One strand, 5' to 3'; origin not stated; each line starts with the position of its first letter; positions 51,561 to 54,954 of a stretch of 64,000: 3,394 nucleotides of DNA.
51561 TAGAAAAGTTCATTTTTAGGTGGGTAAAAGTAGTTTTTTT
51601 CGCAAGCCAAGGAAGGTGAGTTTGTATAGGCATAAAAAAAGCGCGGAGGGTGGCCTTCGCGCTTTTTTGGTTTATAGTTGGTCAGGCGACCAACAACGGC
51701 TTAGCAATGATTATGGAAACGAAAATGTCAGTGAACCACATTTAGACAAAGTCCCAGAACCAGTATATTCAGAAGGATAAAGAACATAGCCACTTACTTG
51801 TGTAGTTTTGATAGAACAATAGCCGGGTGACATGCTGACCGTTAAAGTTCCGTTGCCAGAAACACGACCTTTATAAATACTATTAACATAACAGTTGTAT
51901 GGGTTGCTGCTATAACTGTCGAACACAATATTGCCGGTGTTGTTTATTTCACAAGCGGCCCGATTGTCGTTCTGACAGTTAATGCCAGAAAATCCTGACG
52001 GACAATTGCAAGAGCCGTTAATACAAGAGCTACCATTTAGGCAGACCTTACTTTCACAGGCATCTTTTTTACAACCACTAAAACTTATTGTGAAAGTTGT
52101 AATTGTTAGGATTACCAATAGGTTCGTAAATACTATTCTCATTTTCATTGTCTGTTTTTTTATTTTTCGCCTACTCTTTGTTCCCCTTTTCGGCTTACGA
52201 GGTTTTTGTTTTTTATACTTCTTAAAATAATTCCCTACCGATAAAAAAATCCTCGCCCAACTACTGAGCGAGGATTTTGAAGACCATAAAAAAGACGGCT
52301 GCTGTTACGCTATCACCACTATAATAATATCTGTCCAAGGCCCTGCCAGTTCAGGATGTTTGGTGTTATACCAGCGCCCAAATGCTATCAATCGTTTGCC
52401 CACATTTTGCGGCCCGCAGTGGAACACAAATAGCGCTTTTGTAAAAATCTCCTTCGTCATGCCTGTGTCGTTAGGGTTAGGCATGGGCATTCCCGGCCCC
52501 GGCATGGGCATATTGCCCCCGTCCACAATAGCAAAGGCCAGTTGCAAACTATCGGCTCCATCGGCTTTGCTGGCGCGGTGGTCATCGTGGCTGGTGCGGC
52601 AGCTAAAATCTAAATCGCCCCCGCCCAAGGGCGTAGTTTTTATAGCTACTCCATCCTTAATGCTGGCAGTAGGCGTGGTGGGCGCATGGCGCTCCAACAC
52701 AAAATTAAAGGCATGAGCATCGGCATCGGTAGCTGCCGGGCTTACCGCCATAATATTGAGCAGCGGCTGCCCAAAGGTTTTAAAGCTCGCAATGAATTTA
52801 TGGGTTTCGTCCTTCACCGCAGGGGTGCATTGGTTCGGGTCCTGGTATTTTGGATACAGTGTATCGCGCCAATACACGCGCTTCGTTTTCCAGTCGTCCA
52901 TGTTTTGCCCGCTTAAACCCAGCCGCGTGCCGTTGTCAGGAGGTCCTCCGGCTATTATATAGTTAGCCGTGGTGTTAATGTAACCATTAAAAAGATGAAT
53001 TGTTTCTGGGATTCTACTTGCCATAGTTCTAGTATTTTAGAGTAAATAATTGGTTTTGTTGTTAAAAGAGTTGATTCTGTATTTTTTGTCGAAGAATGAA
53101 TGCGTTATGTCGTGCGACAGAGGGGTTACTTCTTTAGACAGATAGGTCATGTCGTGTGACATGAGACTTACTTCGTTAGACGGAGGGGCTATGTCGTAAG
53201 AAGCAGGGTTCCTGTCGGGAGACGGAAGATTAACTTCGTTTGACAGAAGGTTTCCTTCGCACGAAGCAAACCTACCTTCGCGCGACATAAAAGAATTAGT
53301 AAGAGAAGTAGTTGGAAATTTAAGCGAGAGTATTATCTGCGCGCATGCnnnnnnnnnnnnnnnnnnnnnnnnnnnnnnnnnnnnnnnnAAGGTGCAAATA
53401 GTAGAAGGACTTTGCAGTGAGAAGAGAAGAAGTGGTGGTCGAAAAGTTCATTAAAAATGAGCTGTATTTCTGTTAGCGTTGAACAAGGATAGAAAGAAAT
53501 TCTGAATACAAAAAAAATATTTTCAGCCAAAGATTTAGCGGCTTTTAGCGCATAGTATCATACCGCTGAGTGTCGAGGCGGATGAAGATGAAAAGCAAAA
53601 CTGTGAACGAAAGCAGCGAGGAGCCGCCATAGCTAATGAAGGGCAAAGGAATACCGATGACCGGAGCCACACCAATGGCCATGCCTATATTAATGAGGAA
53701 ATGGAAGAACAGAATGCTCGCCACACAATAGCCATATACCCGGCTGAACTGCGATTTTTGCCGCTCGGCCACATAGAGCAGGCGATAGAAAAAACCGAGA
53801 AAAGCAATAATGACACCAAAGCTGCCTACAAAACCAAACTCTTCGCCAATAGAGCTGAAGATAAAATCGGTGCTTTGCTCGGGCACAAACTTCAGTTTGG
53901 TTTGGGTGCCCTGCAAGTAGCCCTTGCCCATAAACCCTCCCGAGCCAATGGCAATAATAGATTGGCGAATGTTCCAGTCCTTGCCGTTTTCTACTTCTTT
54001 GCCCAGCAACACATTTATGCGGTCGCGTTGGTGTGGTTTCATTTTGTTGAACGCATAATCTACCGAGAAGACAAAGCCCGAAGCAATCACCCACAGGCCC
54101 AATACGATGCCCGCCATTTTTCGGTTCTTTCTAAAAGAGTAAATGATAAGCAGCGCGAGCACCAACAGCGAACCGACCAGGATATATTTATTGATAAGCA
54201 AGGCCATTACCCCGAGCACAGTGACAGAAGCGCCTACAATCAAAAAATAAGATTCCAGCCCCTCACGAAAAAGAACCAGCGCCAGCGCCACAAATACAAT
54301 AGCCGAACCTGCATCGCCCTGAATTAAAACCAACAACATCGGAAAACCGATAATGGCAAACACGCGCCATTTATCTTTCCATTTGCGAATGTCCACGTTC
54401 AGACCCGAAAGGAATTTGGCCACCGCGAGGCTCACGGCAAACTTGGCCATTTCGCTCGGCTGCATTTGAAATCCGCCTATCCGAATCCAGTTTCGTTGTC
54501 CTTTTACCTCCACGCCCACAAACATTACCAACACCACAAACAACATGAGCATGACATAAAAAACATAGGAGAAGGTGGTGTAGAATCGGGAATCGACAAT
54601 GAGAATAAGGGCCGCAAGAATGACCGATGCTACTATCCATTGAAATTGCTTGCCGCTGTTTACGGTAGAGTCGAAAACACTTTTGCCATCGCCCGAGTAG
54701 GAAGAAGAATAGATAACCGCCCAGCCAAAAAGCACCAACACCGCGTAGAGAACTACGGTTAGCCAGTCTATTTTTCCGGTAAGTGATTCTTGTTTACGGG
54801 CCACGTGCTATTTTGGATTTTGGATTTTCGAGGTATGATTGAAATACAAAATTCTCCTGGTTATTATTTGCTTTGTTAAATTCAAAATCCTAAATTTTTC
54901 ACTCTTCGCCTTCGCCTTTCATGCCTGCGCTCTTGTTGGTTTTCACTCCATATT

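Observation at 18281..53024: Set of monocistronic orphan genes (families A, B, C) scattered in small islands between housekeeping blocks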

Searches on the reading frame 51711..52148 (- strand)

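Call 100: search_protein_families(library=pfam, proteins=[window:51711-52148:-], max_evalue=0.001)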
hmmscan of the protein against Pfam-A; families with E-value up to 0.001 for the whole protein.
window:51711-52148:- (145 aa): 1 family
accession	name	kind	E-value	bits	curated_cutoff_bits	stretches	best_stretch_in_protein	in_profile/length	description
PF25024.1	EGF_TEN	-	2.5e-06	27.7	65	1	25-104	89-164/234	Teneurin EGF domain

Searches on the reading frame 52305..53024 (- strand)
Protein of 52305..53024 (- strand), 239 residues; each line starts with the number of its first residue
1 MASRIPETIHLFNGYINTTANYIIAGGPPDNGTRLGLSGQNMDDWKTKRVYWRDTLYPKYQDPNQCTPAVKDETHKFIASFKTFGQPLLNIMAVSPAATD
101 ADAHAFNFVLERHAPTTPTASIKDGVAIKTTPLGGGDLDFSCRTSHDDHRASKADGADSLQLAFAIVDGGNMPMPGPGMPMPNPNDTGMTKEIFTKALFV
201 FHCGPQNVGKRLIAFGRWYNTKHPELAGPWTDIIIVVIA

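Call 7: search_protein_families(library=pfam, proteins=[window:52305-53024:-], max_evalue=1)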
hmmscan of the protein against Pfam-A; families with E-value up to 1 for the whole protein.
window:52305-53024:- (239 aa): 0 families

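Call 8: search_protein_families(library=ncbifam, proteins=[window:52305-53024:-], max_evalue=1)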
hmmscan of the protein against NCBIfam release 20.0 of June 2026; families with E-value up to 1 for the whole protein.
window:52305-53024:- (239 aa): 0 families

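Call 13: search_protein_families(library=phrogs, proteins=[window:52305-53024:-], max_evalue=1)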
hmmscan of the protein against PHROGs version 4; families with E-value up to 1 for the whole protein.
window:52305-53024:- (239 aa): 0 families

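Call 14: search_protein_families(library=padloc, proteins=[window:52305-53024:-], max_evalue=1)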
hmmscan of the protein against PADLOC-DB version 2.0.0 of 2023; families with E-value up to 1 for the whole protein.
window:52305-53024:- (239 aa): 0 families

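Call 23: find_homologous_proteins(query=window:52308-53024:-, max_evalue=0.001)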
Query window:52308-53024:- (239 aa): 41 proteins with E <= 0.001 among 237 candidates.
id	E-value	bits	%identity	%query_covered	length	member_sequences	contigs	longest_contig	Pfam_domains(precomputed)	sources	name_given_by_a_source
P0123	1.7e-164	563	100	100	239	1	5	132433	-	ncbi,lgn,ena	-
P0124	3.2e-86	307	56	100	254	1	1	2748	-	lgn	-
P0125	1.0e-84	302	59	99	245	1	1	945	-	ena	-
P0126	2.8e-81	291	56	99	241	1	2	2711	-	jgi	-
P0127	2.4e-79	285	56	100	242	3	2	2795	-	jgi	-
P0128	6.1e-79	283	55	99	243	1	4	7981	-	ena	-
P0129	6.4e-77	277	55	100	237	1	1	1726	-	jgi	-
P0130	2.0e-76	275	55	100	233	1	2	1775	-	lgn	-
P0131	2.0e-75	272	57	93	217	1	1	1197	-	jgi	-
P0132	1.2e-71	259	54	99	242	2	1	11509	-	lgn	-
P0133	2.3e-71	258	49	99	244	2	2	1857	-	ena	-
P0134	5.0e-71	257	51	100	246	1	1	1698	-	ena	-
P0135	1.3e-69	253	50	99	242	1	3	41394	-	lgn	-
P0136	1.4e-69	253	52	99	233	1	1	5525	-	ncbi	ncbi:MAG: hypothetical protein ABI855_04805 [Bacteroidota bacterium]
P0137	5.9e-68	247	51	98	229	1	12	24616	-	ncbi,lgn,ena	-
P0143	1.1e-63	233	49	99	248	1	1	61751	-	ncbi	-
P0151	2.8e-50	189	45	99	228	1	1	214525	-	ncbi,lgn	-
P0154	2.4e-41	160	39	100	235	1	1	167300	-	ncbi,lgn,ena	-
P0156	3.7e-37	146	40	97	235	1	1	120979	-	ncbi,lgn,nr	ncbi:MAG: hypothetical protein PHV20_10765 [Bacteroidales bacterium]|nr:hypothetical protein [Bacter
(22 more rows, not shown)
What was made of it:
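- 52305..53024 (-): Gene A2: 239 aa, with an N-terminal three-helix domain and a C-terminal FN3-like beta-sandwich. The C-terminal motif is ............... 41 homologs (call 23).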

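Call 36: predict_structure(alignment_id=A2)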
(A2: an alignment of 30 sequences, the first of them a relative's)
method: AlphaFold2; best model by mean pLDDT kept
length: 239 residues; sequences in the alignment: 30
mean_pLDDT: 91.9   pTM: 0.55
mean pLDDT of the five models: 91.9, 91.4, 91.0, 90.4, 89.1
residues with pLDDT >= 90: 194; 70-90: 33; 50-70: 12; < 50: 0
segments of 3 or more residues with pLDDT < 50: none
pLDDT, mean of each block of 10 residues (from residue 1): 86 97 91 97 97 97 96 97 96 95 93 77 94 95 89 94 88 63 89 97 94 96 95 93
secondary structure, 60 per line:
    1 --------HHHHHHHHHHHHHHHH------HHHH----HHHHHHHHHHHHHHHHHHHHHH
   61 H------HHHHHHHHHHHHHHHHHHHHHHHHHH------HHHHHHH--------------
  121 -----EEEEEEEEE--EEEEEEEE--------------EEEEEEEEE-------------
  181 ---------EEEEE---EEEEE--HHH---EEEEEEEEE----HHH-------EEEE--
elements in order: H9-24 H31-34 H39-61 H68-93 H100-106 E126-134 E137-144 E159-167 E190-194 E198-202 E211-219 E234-237
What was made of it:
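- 52305..53024 (-): AF2 pLDDT 92 (call 36).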

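Call 38: find_encoding_contigs(protein=P0151, flank=6000, max_places=2)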
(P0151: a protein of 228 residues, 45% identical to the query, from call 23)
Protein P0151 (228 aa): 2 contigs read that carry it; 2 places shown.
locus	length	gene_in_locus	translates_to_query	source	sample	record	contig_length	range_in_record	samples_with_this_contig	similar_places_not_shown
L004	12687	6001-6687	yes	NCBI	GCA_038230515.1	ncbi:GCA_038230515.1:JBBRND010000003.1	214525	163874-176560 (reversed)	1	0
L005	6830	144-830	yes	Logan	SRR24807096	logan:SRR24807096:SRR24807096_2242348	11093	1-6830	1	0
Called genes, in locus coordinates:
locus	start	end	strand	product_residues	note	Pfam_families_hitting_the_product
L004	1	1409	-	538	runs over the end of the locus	PF24996:NANM (weak), PF01344:Kelch_1 (faint), PF24681:Kelch_KLHDC2_KLHL20_DRC7, PF24981:Beta-prop_ATRN-LZTR1 (faint), PF13415:Beta-prop_FBX42 (weak), PF24996:NANM (weak), PF24681:Kelch_KLHDC2_KLHL20_DRC7 (weak), PF18962:Por_Secre_tail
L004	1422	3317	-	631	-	PF18911:PKD_4, PF00801:PKD (weak), PF18962:Por_Secre_tail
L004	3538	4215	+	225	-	PF00196:GerE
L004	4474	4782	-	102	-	-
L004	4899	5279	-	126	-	PF04480:DUF559, PF18741:MTES_1575 (weak)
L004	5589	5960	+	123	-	-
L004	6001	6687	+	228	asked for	-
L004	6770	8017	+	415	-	PF14870:PSII_BNR (faint), PF18962:Por_Secre_tail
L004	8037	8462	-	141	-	-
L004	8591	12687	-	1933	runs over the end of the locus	PF18911:PKD_4, PF18911:PKD_4, PF18911:PKD_4, PF18911:PKD_4, PF00801:PKD, PF18911:PKD_4, PF18911:PKD_4, PF18911:PKD_4, +20 more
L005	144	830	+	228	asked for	-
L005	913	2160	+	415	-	PF14870:PSII_BNR (faint), PF18962:Por_Secre_tail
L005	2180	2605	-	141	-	-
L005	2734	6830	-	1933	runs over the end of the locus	PF18911:PKD_4, PF18911:PKD_4, PF18911:PKD_4, PF18911:PKD_4, PF00801:PKD, PF18911:PKD_4, PF18911:PKD_4, PF18911:PKD_4, +20 more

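Call 41: fold_search(model_id=the predicted structure, library=pdb)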
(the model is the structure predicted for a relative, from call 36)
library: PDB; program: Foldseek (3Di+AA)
matches with E <= 10: 1596; with E <= 0.001: 34
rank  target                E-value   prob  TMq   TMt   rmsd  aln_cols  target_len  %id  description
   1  4n68                  1.7e-04  1.00  0.28  0.58   5.9       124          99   11  Crystal structure of an internal FN3 domain from human Contactin-5 [PSI-NYSGRC-005804] (released 2013-10-30)
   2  6xi2_B                2.4e-04  1.00  0.27  0.14   9.1       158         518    9  Apo form of POMGNT2 (released 2021-04-21)
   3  6nmy_A                2.5e-04  1.00  0.31  0.34   9.1       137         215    9  A Cytokine-receptor complex (released 2020-01-22)
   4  7e9j_A                2.5e-04  1.00  0.29  0.15   5.5       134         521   10  Crystal Structure of POMGNT2 in complex with UDP (released 2021-05-05)
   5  7e9l_A                2.5e-04  1.00  0.27  0.14   5.7       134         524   10  Crystal Structure of POMGNT2 in complex with UDP and mono-mannosyl peptide (379Man short peptide) (released 2021-05-05)
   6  8fn9_F                2.7e-04  1.00  0.31  0.67   5.5       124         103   10  Crystal structure of the C-terminal Fg domain of TNR with the single FN domain of PTPRZ (released 2023-07-12)
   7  6xfi                  2.9e-04  1.00  0.28  0.14   5.5       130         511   11  Crystal Structures of beta-1,4-N-Acetylglucosaminyltransferase 2 (POMGNT2): Structural Basis for Inherited Muscular Dyst (released 2021-04-21)
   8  1x5h_MODEL_1_A        3.4e-04  1.00  0.32  0.53   8.2       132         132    7  The solution structure of the third fibronectin type III domain of human Neogenin (released 2005-11-15)
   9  7mro                  4.1e-04  1.00  0.31  0.25   5.7       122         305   10  Zebrafish CNTN4 FN1-FN3 domains (released 2022-01-05)
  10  7e9k_A                4.3e-04  1.00  0.29  0.15   5.8       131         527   11  Crystal Structure of POMGNT2 in complex with UDP and mono-mannosyl peptide (379Man long peptide) (released 2021-05-05)
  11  6xi2_C                4.6e-04  1.00  0.28  0.15   5.9       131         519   11  Apo form of POMGNT2 (released 2021-04-21)
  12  3pfq                  4.6e-04  0.99  0.22  0.12  10.6       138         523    9  Crystal Structure and Allosteric Activation of Protein Kinase C beta II (released 2011-02-02)
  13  5ou7_C                5.2e-04  1.00  0.30  0.40   4.4       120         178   12  Crystal structure of the Glycoprotein VI loop truncation mutant PAVS-PAPYKN (released 2018-09-05)
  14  6xi2_D                5.2e-04  1.00  0.27  0.14   6.3       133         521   11  Apo form of POMGNT2 (released 2021-04-21)
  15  1x5l_MODEL_1_A        5.5e-04  1.00  0.33  0.65   7.0       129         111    8  Solution structure of the second fn3 domain of Eph receptor A8 protein (released 2005-11-16)
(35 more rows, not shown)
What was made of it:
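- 52305..53024 (-): Foldseek FN3 hits at E about 1e-4 (call 41).
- Closest known: Fibronectin type III fold. Same: The predicted seven-strand beta-sandwich matches FN3 domains (Foldseek E 1.7e-4, probability 1.0; call 41).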

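Call 66: search_solved_structures(query=A2, max_evalue=10)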
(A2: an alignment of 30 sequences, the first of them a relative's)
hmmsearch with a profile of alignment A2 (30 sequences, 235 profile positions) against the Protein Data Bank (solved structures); distinct sequences matched with E-value up to 10: 5.
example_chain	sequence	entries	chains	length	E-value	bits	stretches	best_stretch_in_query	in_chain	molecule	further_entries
3pg0_A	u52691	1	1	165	0.00018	24.7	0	118-171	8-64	ThreeFoil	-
4mzj_A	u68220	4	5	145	0.64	13.1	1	29-89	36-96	Myosin A tail domain interacting protein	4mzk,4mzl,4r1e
2qac_A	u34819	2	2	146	0.65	13.1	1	29-89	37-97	Myosin A tail domain interacting protein MTIP | MYOSIN A TAIL DOMAIN INTERACTING PROTEIN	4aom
6zn3_B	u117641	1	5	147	0.66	13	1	29-89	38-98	Myosin A tail domain interacting protein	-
6ycx_D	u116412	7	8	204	1.3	12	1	29-89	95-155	Myosin A tail domain interacting protein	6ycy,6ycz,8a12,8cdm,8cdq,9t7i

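Call 70: find_encoding_contigs(protein=P0154, flank=4000, max_places=1)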
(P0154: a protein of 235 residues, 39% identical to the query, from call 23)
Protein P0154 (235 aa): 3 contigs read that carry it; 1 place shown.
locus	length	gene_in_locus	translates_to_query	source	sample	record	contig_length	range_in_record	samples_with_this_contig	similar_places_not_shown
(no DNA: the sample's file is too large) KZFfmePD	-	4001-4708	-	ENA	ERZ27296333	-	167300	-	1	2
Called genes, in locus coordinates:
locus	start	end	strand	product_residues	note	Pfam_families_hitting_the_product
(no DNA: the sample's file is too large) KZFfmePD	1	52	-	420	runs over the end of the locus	PF03033:Glyco_transf_28 (weak), PF06722:EryCIII-like_C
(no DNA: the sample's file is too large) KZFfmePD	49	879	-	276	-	PF00106:adh_short, PF08643:DUF1776, PF08659:KR, PF13561:adh_short_C2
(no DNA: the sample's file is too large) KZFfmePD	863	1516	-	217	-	PF21926:FeeM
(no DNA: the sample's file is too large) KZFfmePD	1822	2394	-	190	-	-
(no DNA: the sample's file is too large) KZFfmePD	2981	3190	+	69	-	PF08845:SymE_toxin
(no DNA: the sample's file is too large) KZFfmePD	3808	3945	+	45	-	-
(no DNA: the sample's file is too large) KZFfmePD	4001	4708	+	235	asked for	-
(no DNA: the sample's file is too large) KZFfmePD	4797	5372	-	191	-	PF18962:Por_Secre_tail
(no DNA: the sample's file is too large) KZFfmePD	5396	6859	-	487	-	PF13585:CHU_C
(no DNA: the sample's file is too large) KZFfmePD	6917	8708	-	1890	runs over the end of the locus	PF18962:Por_Secre_tail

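Call 71: find_encoding_contigs(protein=P0156, flank=4000, max_places=1)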
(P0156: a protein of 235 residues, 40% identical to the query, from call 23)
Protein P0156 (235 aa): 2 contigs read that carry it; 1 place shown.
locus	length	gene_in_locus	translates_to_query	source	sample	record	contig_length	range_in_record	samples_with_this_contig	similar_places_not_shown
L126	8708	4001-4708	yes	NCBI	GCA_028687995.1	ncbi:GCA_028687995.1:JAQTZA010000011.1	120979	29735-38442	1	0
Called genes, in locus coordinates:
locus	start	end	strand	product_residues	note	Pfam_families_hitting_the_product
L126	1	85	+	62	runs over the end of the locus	-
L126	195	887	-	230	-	PF08239:SH3_3 (weak)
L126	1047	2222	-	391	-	PF18871:HEPN_Toprim_N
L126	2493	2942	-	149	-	-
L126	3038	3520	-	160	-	PF00196:GerE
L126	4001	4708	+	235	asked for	-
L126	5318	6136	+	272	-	PF00160:Pro_isomerase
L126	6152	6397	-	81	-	-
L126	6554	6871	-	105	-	PF22600:MTPAP-like_central (weak), PF01909:NTP_transf_2, PF18765:Polbeta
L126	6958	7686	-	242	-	PF00483:NTP_transferase, PF12804:NTP_transf_3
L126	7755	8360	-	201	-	PF00625:Guanylate_kin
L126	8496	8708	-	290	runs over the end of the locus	PF03755:YicC-like_N, PF08340:YicC-like_C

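Call 72: find_encoding_contigs(protein=P0143, flank=4000, max_places=1)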
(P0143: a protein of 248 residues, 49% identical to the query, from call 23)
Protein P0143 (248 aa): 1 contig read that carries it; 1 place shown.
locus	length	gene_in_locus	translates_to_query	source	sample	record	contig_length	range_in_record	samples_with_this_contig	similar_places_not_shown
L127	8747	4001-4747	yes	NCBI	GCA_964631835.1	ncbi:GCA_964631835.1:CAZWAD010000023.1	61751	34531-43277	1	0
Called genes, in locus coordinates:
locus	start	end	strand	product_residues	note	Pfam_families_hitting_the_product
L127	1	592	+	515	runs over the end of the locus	PF02036:SCP2, PF02515:CoA_transf_3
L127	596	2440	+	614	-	PF14903:WG_beta_rep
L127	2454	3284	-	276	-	PF13620:CarboxypepD_reg, PF13715:CarbopepD_reg_2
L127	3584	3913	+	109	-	-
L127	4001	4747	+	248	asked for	-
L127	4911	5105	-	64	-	-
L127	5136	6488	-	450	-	PF00206:Lyase_1, PF08328:ASL_C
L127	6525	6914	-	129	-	PF15418:DUF4625 (weak), PF17957:Big_7 (weak)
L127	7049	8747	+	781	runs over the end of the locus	PF01751:Toprim, PF01131:Topoisom_bac, PF13368:Toprim_C_rpt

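Call 73: find_encoding_contigs(protein=P0135, flank=4000, max_places=1)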
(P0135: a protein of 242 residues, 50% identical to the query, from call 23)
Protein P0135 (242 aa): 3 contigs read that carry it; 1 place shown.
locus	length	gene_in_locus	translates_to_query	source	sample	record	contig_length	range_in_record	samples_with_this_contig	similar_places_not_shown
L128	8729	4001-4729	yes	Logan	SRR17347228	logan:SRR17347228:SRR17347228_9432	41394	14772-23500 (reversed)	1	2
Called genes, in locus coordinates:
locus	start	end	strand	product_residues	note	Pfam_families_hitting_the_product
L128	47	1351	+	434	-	PF00155:Aminotran_1_2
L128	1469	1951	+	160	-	PF00034:Cytochrom_C, PF13442:Cytochrome_CBB3 (weak)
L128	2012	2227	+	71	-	PF13275:S4_2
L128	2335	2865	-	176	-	-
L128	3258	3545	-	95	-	-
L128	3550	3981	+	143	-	-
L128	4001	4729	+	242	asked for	-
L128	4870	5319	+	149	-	PF07609:DUF1572, PF12867:DinB_2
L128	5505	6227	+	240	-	-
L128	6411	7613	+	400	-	PF04468:PSP1, PF28472:PSP1_3rd, PF28473:YaaT_C (weak)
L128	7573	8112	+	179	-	PF14109:GldH_lipo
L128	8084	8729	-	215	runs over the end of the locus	PF20108:DUF6498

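Call 86: find_related_loci(query=A2, collection=viral_contigs, flank=5000)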
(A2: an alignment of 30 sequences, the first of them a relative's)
Query A2 (239 aa) in viral_contigs; peptide patterns used: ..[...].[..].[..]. (x = any residue, [..] = any of these).
7 stretches matched a pattern, but none encodes a relative of the query by tblastn (E <= 1e-3).

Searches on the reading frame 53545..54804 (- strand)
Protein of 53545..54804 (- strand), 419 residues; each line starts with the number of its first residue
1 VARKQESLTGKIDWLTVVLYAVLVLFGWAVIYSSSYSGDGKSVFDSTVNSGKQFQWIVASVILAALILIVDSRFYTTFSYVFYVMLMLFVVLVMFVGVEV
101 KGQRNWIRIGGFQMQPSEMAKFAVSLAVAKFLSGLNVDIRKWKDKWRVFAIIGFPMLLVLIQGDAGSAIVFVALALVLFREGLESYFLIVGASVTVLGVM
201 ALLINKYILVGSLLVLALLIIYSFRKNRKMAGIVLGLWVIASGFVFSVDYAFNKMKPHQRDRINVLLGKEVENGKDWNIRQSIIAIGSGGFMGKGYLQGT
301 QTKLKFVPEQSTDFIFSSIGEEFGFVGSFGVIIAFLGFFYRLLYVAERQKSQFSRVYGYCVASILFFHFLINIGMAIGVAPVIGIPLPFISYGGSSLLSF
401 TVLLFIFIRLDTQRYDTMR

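Call 100: search_protein_families(library=pfam, proteins=[window:53545-54804:-], max_evalue=0.001)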
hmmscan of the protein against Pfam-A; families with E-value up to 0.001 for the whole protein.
window:53545-54804:- (419 aa): 1 family
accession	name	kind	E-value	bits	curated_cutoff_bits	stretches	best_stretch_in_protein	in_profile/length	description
PF01098.24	FTSW_RODA_SPOVE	-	4.3e-75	253.4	26.4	2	230-414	170-354/356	Cell cycle protein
